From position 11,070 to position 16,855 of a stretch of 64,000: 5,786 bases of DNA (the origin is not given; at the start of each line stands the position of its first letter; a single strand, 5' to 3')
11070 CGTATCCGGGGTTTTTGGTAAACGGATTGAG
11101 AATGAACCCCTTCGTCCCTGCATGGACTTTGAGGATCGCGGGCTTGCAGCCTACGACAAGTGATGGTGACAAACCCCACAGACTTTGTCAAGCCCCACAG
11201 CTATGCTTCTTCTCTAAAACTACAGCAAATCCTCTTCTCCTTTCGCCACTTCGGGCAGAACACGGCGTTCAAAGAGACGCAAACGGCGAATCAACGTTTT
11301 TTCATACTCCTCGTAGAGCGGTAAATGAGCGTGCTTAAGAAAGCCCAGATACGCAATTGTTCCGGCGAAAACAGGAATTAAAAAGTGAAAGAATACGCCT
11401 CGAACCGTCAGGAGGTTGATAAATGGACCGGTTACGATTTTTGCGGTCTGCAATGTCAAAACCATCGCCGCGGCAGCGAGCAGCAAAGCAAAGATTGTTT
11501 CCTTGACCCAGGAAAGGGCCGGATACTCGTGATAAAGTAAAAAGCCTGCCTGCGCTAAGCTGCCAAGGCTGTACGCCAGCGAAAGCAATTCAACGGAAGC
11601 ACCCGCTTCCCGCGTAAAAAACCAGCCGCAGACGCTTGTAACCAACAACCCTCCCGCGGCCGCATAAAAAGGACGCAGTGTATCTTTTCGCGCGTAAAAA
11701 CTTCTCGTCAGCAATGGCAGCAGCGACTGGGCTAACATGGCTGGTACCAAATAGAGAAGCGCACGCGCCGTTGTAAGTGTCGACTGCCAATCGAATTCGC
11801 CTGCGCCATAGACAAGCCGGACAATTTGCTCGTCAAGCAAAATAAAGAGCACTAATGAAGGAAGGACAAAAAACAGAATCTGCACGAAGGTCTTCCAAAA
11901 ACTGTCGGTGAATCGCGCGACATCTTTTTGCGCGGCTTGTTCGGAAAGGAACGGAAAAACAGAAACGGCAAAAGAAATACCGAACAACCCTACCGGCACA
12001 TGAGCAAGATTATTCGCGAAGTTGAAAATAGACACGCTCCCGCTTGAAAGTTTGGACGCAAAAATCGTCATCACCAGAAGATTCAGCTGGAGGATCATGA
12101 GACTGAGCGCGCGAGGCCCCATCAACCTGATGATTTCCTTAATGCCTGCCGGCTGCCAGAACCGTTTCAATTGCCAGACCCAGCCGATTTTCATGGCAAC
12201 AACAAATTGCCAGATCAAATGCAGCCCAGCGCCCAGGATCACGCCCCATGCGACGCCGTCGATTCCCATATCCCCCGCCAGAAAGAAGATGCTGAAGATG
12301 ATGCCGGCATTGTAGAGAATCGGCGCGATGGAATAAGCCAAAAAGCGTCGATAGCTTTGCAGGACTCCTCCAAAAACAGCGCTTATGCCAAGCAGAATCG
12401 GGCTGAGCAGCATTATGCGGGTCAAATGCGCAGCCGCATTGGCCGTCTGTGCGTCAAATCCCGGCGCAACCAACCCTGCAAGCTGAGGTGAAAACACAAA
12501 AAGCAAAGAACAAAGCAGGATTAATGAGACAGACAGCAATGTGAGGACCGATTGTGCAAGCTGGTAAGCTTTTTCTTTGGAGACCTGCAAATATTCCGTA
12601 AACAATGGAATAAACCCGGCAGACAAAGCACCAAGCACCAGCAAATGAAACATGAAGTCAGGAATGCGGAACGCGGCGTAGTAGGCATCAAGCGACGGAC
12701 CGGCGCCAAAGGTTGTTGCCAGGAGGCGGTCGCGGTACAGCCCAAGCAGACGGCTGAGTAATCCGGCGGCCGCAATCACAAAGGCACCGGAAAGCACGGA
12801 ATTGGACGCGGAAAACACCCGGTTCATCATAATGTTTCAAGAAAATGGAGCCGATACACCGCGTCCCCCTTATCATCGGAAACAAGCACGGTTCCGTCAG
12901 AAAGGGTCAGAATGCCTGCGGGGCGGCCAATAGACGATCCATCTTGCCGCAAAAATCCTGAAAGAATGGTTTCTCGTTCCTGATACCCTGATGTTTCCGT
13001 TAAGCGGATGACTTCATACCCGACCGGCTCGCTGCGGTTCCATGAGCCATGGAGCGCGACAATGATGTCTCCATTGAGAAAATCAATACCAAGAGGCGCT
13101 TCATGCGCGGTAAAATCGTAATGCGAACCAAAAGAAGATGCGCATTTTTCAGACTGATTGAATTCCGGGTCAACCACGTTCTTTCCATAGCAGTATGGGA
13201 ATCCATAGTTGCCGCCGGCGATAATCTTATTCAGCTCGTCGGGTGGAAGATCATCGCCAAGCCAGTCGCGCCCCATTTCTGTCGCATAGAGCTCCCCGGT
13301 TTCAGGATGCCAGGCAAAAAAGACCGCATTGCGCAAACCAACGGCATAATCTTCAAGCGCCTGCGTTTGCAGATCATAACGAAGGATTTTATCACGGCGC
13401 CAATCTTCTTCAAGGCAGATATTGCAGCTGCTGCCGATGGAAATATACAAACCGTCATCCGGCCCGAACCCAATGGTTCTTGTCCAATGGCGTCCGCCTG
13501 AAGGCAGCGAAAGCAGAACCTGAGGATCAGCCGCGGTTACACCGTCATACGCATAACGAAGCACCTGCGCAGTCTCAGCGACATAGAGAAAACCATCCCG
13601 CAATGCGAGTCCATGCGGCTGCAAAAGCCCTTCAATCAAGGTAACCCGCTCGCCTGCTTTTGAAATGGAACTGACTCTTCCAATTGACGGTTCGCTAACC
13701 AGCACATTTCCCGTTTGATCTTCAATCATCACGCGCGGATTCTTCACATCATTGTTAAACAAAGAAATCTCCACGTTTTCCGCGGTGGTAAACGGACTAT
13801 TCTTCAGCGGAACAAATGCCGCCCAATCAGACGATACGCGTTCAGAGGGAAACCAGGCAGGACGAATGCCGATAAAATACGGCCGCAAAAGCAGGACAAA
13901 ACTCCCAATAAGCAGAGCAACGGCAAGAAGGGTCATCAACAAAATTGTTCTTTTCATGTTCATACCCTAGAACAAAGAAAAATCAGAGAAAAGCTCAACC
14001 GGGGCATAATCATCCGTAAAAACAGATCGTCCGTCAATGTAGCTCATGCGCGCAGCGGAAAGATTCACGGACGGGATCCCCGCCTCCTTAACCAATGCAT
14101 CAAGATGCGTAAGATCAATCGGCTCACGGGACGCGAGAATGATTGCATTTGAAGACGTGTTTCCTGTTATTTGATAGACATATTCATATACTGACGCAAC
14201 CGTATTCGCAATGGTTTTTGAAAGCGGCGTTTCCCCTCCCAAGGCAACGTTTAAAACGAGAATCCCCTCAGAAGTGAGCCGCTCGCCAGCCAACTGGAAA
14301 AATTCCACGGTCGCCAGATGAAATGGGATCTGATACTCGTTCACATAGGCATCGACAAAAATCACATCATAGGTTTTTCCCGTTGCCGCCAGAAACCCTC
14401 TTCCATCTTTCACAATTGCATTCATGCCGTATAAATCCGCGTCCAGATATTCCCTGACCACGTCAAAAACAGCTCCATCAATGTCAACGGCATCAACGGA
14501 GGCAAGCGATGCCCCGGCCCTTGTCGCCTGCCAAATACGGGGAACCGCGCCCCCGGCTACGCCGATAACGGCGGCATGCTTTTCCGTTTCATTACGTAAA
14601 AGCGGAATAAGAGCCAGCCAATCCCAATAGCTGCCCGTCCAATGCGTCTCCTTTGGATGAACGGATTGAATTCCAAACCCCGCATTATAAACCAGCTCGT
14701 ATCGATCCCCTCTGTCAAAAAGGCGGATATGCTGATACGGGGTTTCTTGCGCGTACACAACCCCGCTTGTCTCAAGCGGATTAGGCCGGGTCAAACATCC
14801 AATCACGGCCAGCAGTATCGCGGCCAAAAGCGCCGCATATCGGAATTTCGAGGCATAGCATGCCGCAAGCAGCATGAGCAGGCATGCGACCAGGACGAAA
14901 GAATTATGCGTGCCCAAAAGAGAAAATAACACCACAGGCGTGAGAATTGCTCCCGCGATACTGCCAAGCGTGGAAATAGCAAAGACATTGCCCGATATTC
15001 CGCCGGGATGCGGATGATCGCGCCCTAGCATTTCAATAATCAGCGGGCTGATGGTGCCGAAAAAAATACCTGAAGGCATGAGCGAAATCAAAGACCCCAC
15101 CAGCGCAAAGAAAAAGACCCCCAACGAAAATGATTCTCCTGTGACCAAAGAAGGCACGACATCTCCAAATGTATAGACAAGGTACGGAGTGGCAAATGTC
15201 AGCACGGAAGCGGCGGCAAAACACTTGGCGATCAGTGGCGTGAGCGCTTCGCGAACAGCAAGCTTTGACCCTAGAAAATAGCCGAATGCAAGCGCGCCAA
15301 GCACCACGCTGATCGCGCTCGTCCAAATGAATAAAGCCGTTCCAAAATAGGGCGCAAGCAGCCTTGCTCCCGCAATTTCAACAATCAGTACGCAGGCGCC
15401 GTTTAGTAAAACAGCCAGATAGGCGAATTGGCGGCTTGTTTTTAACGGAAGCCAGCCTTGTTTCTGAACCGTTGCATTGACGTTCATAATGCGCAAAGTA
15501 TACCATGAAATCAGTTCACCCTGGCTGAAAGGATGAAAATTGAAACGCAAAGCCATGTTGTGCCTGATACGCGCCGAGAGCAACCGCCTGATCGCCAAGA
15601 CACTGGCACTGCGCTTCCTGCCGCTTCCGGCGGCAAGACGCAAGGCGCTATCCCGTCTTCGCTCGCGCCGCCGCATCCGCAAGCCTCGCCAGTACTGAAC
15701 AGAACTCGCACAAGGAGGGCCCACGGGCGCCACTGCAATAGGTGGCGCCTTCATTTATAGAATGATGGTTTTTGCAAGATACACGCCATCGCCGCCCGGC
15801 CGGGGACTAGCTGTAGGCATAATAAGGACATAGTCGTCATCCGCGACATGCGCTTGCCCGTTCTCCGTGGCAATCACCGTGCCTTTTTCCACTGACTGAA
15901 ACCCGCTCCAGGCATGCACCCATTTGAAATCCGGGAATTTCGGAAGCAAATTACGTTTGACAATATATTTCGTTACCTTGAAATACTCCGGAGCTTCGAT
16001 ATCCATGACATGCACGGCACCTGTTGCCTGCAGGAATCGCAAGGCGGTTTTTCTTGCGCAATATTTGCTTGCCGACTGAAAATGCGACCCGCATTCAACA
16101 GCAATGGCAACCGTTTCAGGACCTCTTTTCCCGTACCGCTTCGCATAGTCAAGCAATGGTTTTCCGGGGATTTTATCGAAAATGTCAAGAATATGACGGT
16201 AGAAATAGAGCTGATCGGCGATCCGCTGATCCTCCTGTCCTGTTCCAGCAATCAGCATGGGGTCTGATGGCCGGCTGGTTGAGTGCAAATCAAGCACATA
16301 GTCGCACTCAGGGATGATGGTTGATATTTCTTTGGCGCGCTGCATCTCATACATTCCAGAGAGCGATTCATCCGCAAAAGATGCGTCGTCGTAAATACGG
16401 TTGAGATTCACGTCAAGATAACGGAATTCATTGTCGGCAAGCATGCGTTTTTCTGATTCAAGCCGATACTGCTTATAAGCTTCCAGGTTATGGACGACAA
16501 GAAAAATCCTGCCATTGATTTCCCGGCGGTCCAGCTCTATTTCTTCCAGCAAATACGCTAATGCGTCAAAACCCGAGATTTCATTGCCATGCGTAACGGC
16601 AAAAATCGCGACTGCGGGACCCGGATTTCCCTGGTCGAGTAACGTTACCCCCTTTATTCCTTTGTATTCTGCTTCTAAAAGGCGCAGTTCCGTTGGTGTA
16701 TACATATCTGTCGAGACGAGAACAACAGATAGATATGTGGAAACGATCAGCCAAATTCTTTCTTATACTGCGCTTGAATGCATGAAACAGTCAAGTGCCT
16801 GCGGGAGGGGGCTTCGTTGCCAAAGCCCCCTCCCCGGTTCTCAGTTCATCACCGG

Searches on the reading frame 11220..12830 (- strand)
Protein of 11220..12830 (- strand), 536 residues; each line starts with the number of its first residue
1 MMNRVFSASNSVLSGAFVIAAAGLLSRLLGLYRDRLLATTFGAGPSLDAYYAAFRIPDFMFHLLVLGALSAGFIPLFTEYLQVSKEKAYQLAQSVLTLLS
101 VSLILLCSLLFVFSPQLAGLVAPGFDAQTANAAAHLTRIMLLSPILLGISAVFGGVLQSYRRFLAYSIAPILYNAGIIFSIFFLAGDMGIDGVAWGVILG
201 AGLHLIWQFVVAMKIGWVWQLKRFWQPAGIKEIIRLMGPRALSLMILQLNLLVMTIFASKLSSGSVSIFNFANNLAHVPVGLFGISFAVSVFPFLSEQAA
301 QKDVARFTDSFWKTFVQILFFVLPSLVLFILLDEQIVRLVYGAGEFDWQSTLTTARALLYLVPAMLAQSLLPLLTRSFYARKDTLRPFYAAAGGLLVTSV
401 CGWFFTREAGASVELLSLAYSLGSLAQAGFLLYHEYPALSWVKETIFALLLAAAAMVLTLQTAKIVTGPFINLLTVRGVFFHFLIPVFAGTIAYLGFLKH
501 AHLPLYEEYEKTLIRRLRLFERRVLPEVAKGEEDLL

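Call 62: search_protein_families(library=pfam, proteins=[window:11220-12830:-], max_evalue=0.001)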
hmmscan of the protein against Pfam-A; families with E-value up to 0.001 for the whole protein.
window:11220-12830:- (536 aa): 2 families
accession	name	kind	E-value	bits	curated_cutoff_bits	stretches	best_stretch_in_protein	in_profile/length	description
PF03023.19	MurJ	-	1.5e-84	284.6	27.4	1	37-474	1-437/451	Lipid II flippase MurJ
PF01554.23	MatE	-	5.9e-11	42.8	24.9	2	239-400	1-157/161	MatE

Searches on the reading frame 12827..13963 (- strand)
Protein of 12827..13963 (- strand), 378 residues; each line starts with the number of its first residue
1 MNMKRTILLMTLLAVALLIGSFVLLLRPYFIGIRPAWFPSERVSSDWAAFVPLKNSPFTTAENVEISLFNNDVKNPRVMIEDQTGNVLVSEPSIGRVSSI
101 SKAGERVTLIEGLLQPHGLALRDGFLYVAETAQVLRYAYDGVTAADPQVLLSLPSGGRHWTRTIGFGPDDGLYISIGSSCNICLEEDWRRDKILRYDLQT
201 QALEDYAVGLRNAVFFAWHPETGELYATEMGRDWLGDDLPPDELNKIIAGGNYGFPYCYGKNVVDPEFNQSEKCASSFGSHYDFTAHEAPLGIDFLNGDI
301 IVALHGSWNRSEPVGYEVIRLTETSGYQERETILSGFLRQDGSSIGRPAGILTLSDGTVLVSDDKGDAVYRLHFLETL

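Call 62: search_protein_families(library=pfam, proteins=[window:12827-13963:-], max_evalue=0.001)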
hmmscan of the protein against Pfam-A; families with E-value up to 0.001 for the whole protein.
window:12827-13963:- (378 aa): 3 families
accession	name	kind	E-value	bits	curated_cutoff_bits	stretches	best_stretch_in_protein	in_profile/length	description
PF07995.17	GSDH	-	3e-14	53.5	25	1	155-322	108-287/332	Glucose / Sorbosone dehydrogenase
PF01436.27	NHL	-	0.0003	21.1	20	0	113-131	1-20/28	NHL repeat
PF22807.2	TrAA12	-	0.00074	18.4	30.9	0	281-321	275-317/463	TrAA12-like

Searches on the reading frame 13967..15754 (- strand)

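Call 62: search_protein_families(library=pfam, proteins=[window:13967-15754:-], max_evalue=0.001)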
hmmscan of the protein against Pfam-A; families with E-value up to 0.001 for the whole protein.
window:13967-15754:- (595 aa): 1 family
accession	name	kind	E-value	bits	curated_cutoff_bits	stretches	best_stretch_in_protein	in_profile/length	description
PF01564.23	Spermine_synth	-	1.3e-08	35.1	22.9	1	378-501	6-130/186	Spermine/spermidine synthase domain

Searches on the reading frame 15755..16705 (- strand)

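Call 62: search_protein_families(library=pfam, proteins=[window:15755-16705:-], max_evalue=0.001)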
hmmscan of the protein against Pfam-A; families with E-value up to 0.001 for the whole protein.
window:15755-16705:- (316 aa): 1 family
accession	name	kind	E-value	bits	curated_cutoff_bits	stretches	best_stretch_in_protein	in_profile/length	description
PF24827.1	AstE_AspA_cat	-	8e-16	58.6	25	1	28-162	1-125/192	Succinylglutamate desuccinylase/Aspartoacylase catalytic domain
